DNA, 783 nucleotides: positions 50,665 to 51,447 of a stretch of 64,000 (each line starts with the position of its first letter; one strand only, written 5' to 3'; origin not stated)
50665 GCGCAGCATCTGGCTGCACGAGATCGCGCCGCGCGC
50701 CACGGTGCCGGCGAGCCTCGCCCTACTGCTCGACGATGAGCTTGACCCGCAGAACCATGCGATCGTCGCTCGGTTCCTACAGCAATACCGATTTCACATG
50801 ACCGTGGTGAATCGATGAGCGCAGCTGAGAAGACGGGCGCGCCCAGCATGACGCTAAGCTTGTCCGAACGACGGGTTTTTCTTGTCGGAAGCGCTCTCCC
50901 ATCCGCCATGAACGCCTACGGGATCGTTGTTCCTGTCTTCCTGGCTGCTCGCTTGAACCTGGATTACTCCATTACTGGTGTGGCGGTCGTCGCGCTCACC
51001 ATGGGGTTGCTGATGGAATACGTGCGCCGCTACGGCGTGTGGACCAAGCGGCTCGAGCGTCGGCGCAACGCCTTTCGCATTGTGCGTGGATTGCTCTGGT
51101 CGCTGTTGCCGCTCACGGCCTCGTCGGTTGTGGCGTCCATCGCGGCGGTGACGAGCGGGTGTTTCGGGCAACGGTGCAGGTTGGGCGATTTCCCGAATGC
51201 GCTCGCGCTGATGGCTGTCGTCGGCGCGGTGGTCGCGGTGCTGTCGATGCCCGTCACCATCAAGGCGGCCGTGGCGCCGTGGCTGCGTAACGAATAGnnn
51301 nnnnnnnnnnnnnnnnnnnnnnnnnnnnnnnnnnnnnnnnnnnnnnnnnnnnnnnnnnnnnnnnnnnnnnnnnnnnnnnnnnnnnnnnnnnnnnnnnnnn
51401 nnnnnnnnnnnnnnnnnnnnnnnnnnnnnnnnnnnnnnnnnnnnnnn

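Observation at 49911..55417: Three small (mostly membrane) ORFs tightly packed in front of a type IIG restriction-modification gene: candidate composite defence locus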

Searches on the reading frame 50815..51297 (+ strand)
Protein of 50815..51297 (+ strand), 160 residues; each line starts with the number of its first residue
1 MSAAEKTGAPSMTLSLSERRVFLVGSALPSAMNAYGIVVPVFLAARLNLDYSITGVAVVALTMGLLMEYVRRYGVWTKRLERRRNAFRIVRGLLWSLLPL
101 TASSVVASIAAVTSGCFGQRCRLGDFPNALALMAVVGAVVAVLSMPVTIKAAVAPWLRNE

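Call 5: search_protein_families(library=pfam, proteins=[window:50815-51294:+], max_evalue=0.1)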
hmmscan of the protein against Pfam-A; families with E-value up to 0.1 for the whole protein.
window:50815-51294:+ (160 aa): 1 family
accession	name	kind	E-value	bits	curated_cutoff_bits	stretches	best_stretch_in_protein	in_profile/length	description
PF03116.20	NQR2_RnfD_RnfE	-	0.011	15.5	27.7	1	38-152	25-136/296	NQR2, RnfD, RnfE family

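Call 6: search_protein_families(library=padloc, proteins=[window:50815-51294:+], max_evalue=0.1)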
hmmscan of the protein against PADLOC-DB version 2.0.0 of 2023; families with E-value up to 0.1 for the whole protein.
window:50815-51294:+ (160 aa): 0 families

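Call 8: find_homologous_proteins(query=window:50815-51294:+, max_evalue=0.01)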
Query window:50815-51294:+ (160 aa): 1 proteins with E <= 0.01 among 826 candidates.
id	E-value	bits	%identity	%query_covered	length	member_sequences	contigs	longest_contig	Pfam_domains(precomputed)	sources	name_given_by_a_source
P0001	1.1e-93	329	100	100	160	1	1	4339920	-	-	-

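Call 14: find_encoding_contigs(protein=window:50815-51297:+, flank=10000, max_places=6)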
Protein window:50815-51297:+ (160 aa): no gene with exactly this product is on record in the collection.

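Call 15: search_protein_families(library=ncbifam, proteins=[window:50815-51294:+], max_evalue=0.1)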
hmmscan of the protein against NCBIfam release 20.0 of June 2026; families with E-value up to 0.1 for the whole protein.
window:50815-51294:+ (160 aa): 0 families

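Call 16: search_protein_families(library=phrogs, proteins=[window:50815-51294:+], max_evalue=0.1)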
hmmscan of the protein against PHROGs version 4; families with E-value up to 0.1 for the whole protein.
window:50815-51294:+ (160 aa): 1 family
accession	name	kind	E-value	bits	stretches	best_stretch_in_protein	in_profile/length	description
phrog_37433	-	unknown function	0.071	14.2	1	129-151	14-36/50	-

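Call 25: predict_structure(protein=window:50815-51294:+)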
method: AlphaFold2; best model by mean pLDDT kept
length: 160 residues; sequences in the alignment: 1
mean_pLDDT: 52.0   pTM: 0.28
mean pLDDT of the five models: 52.0, 46.4, 45.7, 44.2, 42.7
residues with pLDDT >= 90: 0; 70-90: 1; 50-70: 88; < 50: 71
segments of 3 or more residues with pLDDT < 50: 8-10, 28-57, 76-78, 93-108, 156-160
pLDDT, mean of each block of 10 residues (from residue 1): 47 60 52 44 45 47 56 50 51 45 48 51 55 65 64 52
secondary structure, 60 per line:
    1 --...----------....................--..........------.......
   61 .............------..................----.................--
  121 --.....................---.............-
elements in order: H16-35 H38-47 H54-73 H80-97 H102-118 H123-143 H147-159

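Call 27: search_protein_representatives(protein=window:50815-51294:+)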
Query: 160 residues. Proteins with E-value up to 0.001 (for the whole library): 1; up to 1e-10: 1; up to 1e-30: 1. The best 1 are listed.
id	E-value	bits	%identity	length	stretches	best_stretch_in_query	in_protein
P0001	3.5e-94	328.9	100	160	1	1-160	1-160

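Call 38: search_protein_families(library=ncbifam, proteins=[L081:9391-10008:+], max_evalue=0.001)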
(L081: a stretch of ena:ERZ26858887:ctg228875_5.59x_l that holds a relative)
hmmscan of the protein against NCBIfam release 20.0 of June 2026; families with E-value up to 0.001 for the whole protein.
L081:9391-10008:+ (206 aa): 1 family
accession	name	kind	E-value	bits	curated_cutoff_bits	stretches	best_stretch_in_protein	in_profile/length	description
TIGR02869.1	spore_SleB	equivalog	0.0009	19.2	236.5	0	43-89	76-122/201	spore cortex-lytic enzyme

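Call 39: find_related_loci(query=window:50815-51294:+, collection=metagenome_contigs, flank=6000)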
Query window:50815-51294:+ (160 aa) in metagenome_contigs; peptide patterns used: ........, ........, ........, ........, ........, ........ (x = any residue, [..] = any of these).
382 stretches matched a pattern, but none encodes a relative of the query by tblastn (E <= 1e-3).

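Call 40: find_related_loci(query=window:50815-51294:+, collection=viral_contigs, flank=6000)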
Query window:50815-51294:+ (160 aa) in viral_contigs; peptide patterns used: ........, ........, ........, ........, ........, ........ (x = any residue, [..] = any of these).
10 stretches matched a pattern, but none encodes a relative of the query by tblastn (E <= 1e-3).
